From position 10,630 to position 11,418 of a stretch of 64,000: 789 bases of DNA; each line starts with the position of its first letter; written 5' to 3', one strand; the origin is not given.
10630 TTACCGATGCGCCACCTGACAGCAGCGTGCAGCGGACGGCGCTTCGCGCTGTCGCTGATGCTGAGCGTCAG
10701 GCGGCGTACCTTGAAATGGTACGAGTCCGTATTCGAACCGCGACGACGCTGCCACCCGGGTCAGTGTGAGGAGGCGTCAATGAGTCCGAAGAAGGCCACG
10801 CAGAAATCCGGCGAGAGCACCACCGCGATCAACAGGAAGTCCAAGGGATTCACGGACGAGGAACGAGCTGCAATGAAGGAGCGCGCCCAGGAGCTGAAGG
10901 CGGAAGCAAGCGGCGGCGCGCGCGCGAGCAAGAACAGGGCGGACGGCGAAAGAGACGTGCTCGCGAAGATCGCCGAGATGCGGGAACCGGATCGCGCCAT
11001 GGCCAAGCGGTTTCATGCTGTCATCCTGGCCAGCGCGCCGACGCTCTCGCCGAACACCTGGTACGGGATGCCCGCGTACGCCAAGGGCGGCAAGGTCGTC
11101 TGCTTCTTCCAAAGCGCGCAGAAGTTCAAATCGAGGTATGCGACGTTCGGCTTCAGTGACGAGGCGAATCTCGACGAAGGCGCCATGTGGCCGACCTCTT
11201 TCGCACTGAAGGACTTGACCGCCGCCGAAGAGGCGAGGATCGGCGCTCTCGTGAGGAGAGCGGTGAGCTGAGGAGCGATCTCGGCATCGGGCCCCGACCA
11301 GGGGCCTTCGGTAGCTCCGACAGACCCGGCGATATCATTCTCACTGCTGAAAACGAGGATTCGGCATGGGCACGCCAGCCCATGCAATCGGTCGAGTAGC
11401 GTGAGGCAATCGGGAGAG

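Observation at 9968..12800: Cassette-like genes with decayed attC remnants distal to the array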

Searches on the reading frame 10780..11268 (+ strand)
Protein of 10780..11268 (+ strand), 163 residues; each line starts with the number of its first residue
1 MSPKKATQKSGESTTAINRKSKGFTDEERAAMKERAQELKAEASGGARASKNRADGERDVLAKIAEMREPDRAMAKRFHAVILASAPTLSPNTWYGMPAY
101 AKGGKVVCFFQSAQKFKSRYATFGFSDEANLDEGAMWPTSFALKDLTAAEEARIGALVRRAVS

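Call 7: search_protein_families(library=pfam, proteins=[window:10780-11268:+], max_evalue=0.01)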
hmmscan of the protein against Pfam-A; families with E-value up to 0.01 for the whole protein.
window:10780-11268:+ (163 aa): 1 family
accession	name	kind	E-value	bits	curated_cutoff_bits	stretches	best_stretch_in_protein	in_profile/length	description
PF08818.16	DUF1801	-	0.00084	20.1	27.2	1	72-161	2-84/85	Domain of unknown function (DU1801)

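Call 17: find_encoding_contigs(protein=window:10780-11268:+, flank=10000, max_places=10)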
Protein window:10780-11268:+ (163 aa): no gene with exactly this product is on record in the collection.

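Call 55: find_homologous_proteins(query=window:10780-11268:+, max_evalue=1e-8)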
Query window:10780-11268:+ (163 aa): 8000 proteins with E <= 1e-8 among 8000 candidates; the best 120 are listed.
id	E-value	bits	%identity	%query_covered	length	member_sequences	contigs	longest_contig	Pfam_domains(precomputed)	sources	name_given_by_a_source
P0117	1.6e-111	387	-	-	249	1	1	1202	PF08818.17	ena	-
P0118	1.3e-98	345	100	100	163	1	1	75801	-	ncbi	ncbi:MAG: hypothetical protein R6X22_05210 [Gemmatimonadota bacterium]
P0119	8.5e-95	332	96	100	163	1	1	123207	-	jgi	jgi:uncharacterized protein YdhG (YjbR/CyaY superfamily)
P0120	3.5e-94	330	96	100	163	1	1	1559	-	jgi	jgi:uncharacterized protein YdhG (YjbR/CyaY superfamily)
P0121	1.1e-88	312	91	100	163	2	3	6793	-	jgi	jgi:uncharacterized protein YdhG (YjbR/CyaY superfamily)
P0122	1.4e-84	299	-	-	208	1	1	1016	PF08818.17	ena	-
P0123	1.7e-81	289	83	100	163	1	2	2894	-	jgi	jgi:uncharacterized protein YdhG (YjbR/CyaY superfamily)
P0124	4.4e-81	288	84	100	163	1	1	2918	PF08818.17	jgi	jgi:uncharacterized protein YdhG (YjbR/CyaY superfamily)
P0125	5.7e-81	287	84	100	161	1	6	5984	PF08818.17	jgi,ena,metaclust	metaclust:\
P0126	1.0e-80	287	83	100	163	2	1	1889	PF08818.17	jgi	jgi:uncharacterized protein YdhG (YjbR/CyaY superfamily)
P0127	2.1e-80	286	84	100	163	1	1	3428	PF08818.17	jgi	jgi:uncharacterized protein YdhG (YjbR/CyaY superfamily)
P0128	3.5e-80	285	84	100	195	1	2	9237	PF08818.17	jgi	jgi:uncharacterized protein YdhG (YjbR/CyaY superfamily)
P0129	3.8e-80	285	82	100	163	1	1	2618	PF08818.17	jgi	jgi:uncharacterized protein YdhG (YjbR/CyaY superfamily)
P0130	3.9e-80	285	83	99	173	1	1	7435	PF08818.17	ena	-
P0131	4.2e-80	285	83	100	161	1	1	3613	PF08818.17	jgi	jgi:uncharacterized protein YdhG (YjbR/CyaY superfamily)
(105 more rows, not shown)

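Call 56: find_encoding_contigs(protein=P0121, flank=6000, max_places=4)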
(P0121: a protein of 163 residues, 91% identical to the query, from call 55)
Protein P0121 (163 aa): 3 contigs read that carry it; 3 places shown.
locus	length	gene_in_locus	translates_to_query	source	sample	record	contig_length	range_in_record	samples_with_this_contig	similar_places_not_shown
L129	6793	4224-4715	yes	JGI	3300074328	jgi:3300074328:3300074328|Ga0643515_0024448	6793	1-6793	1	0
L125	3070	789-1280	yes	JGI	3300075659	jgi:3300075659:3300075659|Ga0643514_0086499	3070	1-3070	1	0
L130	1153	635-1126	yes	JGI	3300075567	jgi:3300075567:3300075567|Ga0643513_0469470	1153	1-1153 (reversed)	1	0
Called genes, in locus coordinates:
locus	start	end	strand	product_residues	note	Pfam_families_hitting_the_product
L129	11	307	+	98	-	PF04365:BrnT_toxin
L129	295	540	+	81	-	PF12441:CopG_antitoxin (weak), PF14384:BrnA_antitoxin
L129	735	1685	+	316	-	PF00561:Abhydrolase_1, PF12146:Hydrolase_4, PF12697:Abhydrolase_6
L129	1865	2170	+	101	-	PF04365:BrnT_toxin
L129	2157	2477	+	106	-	PF12441:CopG_antitoxin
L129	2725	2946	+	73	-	PF12680:SnoaL_2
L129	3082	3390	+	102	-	-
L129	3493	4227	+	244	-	PF13489:Methyltransf_23, PF02353:CMAS, PF07021:MetW (weak), PF01209:Ubie_methyltran (weak), PF13649:Methyltransf_25, PF13847:Methyltransf_31, PF08241:Methyltransf_11, PF08242:Methyltransf_12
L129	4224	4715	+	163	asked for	-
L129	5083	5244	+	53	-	-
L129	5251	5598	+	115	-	PF05163:DinB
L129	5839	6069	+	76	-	PF02635:DsrE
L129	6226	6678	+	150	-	-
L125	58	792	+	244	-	PF13489:Methyltransf_23, PF02353:CMAS, PF07021:MetW (weak), PF01209:Ubie_methyltran (weak), PF13649:Methyltransf_25, PF13847:Methyltransf_31, PF08241:Methyltransf_11, PF08242:Methyltransf_12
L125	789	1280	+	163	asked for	-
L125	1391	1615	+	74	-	-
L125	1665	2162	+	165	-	PF05163:DinB, PF12867:DinB_2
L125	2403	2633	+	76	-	PF02635:DsrE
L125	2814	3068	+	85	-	?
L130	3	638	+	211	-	?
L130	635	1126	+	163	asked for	-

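Call 57: find_encoding_contigs(protein=P0119, flank=10000, max_places=2)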
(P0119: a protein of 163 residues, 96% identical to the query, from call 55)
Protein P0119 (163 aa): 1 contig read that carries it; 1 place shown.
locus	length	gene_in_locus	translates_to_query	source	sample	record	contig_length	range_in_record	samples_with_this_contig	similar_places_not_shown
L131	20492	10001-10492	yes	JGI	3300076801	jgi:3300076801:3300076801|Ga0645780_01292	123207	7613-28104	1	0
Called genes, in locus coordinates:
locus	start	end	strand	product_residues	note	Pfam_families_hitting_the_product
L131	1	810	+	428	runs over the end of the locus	PF00801:PKD (faint), PF18911:PKD_4, PF22352:K319L-like_PKD, PF07635:PSCyt1 (weak)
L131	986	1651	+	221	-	PF00801:PKD (faint), PF02010:REJ (faint), PF17963:Big_9 (faint), PF18911:PKD_4 (weak), PF22352:K319L-like_PKD, PF18911:PKD_4, PF22352:K319L-like_PKD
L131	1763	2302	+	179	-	-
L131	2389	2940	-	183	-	-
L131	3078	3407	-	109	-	-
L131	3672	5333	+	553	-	PF13176:TPR_7 (faint), PF13181:TPR_8 (faint), PF13432:TPR_16 (weak), PF13424:TPR_12 (weak), PF00515:TPR_1 (weak), PF07719:TPR_2 (weak), PF13414:TPR_11 (weak), PF13432:TPR_16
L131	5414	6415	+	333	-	PF13495:Phage_int_SAM_4, PF00589:Phage_integrase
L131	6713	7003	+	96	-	-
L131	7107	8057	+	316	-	-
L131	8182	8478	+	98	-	PF04365:BrnT_toxin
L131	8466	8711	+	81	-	PF12441:CopG_antitoxin (weak), PF14384:BrnA_antitoxin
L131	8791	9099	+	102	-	-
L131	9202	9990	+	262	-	PF13489:Methyltransf_23, PF02353:CMAS (weak), PF05175:MTS (faint), PF01209:Ubie_methyltran, PF13847:Methyltransf_31, PF08241:Methyltransf_11, PF08242:Methyltransf_12, PF13649:Methyltransf_25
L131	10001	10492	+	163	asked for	-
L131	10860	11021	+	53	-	-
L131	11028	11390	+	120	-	PF05163:DinB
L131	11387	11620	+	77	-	-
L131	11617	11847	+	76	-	PF02635:DsrE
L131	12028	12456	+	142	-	-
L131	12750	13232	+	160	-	-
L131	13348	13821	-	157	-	-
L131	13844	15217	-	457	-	-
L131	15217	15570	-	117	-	PF03551:PadR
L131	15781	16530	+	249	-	PF13489:Methyltransf_23 (weak), PF13847:Methyltransf_31 (weak), PF08242:Methyltransf_12 (weak), PF13649:Methyltransf_25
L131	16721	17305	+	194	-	-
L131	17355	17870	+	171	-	-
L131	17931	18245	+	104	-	PF08803:ydhR (weak)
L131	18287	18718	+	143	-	-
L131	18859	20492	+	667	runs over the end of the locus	PF00144:Beta-lactamase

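Call 69: find_encoding_contigs(protein=P0125, flank=3000, max_places=6)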
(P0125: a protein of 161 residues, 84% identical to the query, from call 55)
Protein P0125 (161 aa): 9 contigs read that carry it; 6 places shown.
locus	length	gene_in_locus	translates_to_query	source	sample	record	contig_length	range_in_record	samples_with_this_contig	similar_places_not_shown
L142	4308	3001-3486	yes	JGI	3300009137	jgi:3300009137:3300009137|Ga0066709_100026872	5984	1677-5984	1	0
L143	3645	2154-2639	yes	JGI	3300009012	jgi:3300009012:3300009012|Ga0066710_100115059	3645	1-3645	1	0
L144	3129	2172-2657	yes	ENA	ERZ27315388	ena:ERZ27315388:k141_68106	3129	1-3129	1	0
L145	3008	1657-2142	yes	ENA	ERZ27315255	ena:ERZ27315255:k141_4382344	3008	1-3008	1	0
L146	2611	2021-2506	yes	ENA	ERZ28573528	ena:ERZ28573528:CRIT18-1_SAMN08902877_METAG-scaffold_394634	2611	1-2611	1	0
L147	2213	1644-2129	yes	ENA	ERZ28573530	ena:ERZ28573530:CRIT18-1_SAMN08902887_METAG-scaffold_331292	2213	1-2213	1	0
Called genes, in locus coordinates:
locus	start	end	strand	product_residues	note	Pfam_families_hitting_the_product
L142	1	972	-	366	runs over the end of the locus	PF01548:DEDD_Tnp_IS110, PF02371:Transposase_20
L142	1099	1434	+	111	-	PF01527:HTH_Tnp_1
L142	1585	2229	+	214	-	PF13276:HTH_21 (weak), PF00665:rve, PF13610:DDE_Tnp_IS240 (faint), PF13683:rve_3, PF13333:rve_2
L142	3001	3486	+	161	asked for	PF08818:DUF1801 (faint)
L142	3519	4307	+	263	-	?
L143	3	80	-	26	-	?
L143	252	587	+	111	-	PF01527:HTH_Tnp_1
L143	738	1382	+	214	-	PF13276:HTH_21 (weak), PF00665:rve, PF13683:rve_3, PF13333:rve_2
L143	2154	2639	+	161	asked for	PF08818:DUF1801 (faint)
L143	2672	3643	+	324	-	?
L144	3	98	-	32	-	?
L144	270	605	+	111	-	PF01527:HTH_Tnp_1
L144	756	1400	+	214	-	PF13276:HTH_21 (weak), PF00665:rve, PF13683:rve_3, PF13333:rve_2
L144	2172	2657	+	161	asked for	PF08818:DUF1801 (faint)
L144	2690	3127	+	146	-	?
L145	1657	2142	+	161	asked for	PF08818:DUF1801 (faint)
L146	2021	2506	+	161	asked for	PF08818:DUF1801 (faint)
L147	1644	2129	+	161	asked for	PF08818:DUF1801 (faint)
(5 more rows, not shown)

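Call 88: find_encoding_contigs(protein=P0123, flank=3000, max_places=4)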
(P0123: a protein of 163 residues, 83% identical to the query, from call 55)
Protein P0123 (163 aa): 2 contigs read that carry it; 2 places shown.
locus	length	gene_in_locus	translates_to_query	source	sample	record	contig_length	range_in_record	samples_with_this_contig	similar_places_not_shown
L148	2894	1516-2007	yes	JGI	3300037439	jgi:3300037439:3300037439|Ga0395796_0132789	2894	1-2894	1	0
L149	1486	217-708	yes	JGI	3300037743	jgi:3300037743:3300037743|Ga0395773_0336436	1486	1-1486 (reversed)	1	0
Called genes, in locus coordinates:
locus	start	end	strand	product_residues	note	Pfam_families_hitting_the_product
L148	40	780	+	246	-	PF13489:Methyltransf_23, PF13649:Methyltransf_25, PF13847:Methyltransf_31, PF08241:Methyltransf_11, PF08242:Methyltransf_12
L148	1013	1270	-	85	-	PF13683:rve_3 (faint)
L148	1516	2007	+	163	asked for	-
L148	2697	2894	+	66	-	?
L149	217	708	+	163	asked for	-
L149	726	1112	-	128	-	-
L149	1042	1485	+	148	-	?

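Call 95: search_protein_families(library=ncbifam, proteins=[L131:5414-6412:+, window:10780-11268:+], max_evalue=0.001)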
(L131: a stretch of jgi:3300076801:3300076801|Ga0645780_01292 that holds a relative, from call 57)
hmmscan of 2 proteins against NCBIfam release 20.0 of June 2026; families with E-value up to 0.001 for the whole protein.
L131:5414-6412:+ (333 aa): 12 families
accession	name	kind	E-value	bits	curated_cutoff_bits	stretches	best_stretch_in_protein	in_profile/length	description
TIGR02249.1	integrase_gron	subfamily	1.7e-127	425.1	265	1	20-333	2-315/315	integron integrase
NF011946.0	PRK15417.1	equivalog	5.5e-97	325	435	1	16-333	13-330/337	integron integrase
NF040815.2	recomb_XerA_Arch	equivalog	3e-49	168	220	2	252-318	189-254/263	site-specific tyrosine recombinase/integron integrase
TIGR02224.1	recomb_XerC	equivalog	6.9e-44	150.4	335.15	2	254-318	213-277/295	tyrosine recombinase XerC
TIGR02225.1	recomb_XerD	equivalog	2.2e-41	142.1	329.6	2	254-320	210-276/290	site-specific tyrosine recombinase XerD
NF001399.0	PRK00283.1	subfamily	4.8e-38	131.1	279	1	30-320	20-285/300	tyrosine recombinase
NF002331.0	PRK01287.1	subfamily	2e-31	109.3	371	2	255-318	248-312/365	site-specific tyrosine recombinase XerC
NF003462.0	PRK05084.1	equivalog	1.4e-15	56.9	267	1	255-320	283-346/360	tyrosine recombinase XerS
NF007370.0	PRK09870.1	subfamily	5.8e-08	32.6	221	1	264-317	125-178/200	tyrosine-type DNA invertase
NF007371.0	PRK09871.1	subfamily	2.8e-07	30.3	222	1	257-317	113-173/198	tyrosine-type DNA invertase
NF040693.1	recomb_GmtY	equivalog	1.1e-05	24.9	340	1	258-317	376-431/441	gamma-mobile-trio recombinase GmtY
NF041502.1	integrase_1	equivalog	0.00036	19.4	350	1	253-318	288-360/484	site-specific integrase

window:10780-11268:+ (163 aa): 0 families
